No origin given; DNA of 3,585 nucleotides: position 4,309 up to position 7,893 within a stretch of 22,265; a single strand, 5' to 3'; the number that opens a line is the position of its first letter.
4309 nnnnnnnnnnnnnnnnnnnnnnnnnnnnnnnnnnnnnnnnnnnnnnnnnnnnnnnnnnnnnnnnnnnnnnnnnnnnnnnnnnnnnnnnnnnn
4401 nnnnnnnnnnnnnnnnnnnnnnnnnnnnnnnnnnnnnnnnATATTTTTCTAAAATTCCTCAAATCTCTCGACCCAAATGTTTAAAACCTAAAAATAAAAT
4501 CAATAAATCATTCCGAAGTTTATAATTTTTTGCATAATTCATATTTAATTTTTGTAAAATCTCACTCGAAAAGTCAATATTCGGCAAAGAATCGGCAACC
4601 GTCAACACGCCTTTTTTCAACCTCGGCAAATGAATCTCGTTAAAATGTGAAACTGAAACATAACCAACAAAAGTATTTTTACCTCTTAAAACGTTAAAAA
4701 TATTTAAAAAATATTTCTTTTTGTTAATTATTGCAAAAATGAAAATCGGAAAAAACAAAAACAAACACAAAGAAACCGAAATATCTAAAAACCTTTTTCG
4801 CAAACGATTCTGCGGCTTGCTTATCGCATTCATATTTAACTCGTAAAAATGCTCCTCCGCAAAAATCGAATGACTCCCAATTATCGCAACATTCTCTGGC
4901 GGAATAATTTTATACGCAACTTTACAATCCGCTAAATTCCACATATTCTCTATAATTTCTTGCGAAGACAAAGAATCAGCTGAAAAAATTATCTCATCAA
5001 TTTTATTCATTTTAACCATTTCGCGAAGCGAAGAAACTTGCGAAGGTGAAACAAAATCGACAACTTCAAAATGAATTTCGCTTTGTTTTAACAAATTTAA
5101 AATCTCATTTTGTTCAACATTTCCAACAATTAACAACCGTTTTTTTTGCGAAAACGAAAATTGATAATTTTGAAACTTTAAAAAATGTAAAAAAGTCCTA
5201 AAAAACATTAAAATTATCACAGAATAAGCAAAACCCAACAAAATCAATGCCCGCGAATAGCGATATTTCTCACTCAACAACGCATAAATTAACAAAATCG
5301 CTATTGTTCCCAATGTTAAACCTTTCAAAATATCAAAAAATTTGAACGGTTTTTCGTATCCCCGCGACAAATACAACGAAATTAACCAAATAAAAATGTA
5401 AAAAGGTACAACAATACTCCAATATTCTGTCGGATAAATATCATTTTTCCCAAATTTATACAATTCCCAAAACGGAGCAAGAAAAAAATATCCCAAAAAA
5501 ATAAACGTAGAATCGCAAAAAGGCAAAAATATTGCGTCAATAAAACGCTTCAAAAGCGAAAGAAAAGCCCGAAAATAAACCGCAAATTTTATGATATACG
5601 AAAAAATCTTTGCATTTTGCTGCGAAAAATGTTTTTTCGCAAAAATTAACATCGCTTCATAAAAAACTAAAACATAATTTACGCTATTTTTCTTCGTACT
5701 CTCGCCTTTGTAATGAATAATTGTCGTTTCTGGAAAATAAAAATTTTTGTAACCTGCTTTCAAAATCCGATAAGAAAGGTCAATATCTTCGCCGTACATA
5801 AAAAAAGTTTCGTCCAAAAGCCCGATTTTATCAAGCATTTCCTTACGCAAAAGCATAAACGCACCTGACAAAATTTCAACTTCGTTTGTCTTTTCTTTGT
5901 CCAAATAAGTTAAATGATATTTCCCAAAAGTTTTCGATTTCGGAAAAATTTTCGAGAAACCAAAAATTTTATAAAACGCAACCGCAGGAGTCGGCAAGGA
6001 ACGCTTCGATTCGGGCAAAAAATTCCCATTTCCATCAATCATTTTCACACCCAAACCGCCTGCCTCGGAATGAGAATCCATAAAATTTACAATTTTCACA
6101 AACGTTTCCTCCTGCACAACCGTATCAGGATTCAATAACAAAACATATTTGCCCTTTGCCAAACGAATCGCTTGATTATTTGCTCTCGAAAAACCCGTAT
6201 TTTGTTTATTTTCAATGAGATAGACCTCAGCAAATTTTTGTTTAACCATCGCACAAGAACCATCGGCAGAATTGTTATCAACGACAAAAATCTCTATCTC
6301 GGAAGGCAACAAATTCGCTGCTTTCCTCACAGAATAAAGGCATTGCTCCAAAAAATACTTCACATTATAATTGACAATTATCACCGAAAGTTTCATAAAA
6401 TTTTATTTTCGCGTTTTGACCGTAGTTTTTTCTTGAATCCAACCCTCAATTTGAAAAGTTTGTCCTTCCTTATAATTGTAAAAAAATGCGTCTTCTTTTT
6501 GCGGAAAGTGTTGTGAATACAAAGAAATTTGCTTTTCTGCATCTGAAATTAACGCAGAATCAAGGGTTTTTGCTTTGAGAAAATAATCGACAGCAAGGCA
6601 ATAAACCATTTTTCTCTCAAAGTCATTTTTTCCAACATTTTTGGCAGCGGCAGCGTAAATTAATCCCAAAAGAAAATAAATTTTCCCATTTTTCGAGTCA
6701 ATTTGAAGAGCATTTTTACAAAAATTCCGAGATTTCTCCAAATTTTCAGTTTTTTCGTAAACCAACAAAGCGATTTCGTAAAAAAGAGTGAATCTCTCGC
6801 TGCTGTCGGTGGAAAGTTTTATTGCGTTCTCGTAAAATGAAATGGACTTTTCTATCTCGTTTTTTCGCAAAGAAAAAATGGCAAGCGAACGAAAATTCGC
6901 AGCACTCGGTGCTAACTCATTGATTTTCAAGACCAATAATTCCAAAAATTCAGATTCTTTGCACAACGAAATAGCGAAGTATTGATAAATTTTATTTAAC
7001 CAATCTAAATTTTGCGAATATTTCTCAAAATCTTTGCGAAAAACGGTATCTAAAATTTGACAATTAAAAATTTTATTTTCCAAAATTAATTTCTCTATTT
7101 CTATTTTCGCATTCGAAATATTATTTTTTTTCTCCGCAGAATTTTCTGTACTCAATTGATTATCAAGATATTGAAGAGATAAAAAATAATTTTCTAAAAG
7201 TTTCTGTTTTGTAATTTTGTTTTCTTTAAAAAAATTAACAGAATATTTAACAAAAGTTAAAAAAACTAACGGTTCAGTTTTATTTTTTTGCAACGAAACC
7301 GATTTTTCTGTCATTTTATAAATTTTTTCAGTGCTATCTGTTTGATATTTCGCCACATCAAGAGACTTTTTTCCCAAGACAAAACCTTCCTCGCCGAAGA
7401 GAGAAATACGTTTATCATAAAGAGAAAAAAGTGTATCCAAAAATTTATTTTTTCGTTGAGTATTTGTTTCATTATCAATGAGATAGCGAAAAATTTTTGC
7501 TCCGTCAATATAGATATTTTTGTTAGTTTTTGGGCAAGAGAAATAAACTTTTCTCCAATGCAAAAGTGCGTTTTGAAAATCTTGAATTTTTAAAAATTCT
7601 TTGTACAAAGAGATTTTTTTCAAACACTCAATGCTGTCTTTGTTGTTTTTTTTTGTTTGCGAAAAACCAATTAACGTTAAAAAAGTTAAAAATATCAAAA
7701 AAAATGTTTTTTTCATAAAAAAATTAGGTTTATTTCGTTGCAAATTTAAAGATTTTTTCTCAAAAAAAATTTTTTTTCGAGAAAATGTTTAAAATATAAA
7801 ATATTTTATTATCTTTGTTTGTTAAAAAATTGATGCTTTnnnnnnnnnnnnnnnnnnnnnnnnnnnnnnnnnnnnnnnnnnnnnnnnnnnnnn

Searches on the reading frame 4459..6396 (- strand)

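Call 8: search_protein_families(library=pfam, proteins=[window:4459-6396:-], max_evalue=0.001)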
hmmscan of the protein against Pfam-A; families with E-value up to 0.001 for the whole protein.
window:4459-6396:- (645 aa): 4 families
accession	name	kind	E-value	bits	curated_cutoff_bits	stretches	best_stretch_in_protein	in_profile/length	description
PF00535.33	Glycos_transf_2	-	1.1e-24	87.7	23.3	1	4-191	1-167/168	Glycosyl transferase family 2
PF13641.12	Glyco_tranf_2_3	-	8.2e-21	75.5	27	1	3-235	3-218/230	Glycosyltransferase like family 2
PF13632.12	Glyco_trans_2_3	-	1.4e-08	35.3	27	1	84-337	1-194/198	Glycosyl transferase family group 2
PF13712.12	Glyco_tranf_2_5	-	1e-06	29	27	1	57-241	31-202/210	Glycosyltransferase like family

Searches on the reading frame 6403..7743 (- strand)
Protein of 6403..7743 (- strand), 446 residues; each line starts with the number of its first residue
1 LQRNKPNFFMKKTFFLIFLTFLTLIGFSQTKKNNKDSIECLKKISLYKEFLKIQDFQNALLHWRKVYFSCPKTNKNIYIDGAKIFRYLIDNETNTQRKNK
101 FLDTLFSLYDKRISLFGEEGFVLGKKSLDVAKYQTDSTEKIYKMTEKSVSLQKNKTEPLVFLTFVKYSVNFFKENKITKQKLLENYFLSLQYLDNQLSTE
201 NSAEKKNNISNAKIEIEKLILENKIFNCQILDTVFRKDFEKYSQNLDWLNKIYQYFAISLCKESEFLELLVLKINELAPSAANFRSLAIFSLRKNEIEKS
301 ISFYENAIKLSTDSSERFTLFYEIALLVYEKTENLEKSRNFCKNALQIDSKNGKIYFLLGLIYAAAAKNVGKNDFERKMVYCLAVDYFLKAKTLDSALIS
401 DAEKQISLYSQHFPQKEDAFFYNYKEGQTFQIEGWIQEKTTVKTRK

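Call 8: search_protein_families(library=pfam, proteins=[window:6403-7743:-], max_evalue=0.001)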
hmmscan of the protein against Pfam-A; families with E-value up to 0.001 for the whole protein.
window:6403-7743:- (446 aa): 2 families
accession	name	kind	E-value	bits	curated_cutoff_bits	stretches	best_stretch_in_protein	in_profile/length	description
PF13414.12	TPR_11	-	8.6e-05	22.6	26.8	0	343-364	18-39/42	TPR repeat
PF07719.23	TPR_2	-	0.00048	20.5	27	0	328-352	10-34/34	Tetratricopeptide repeat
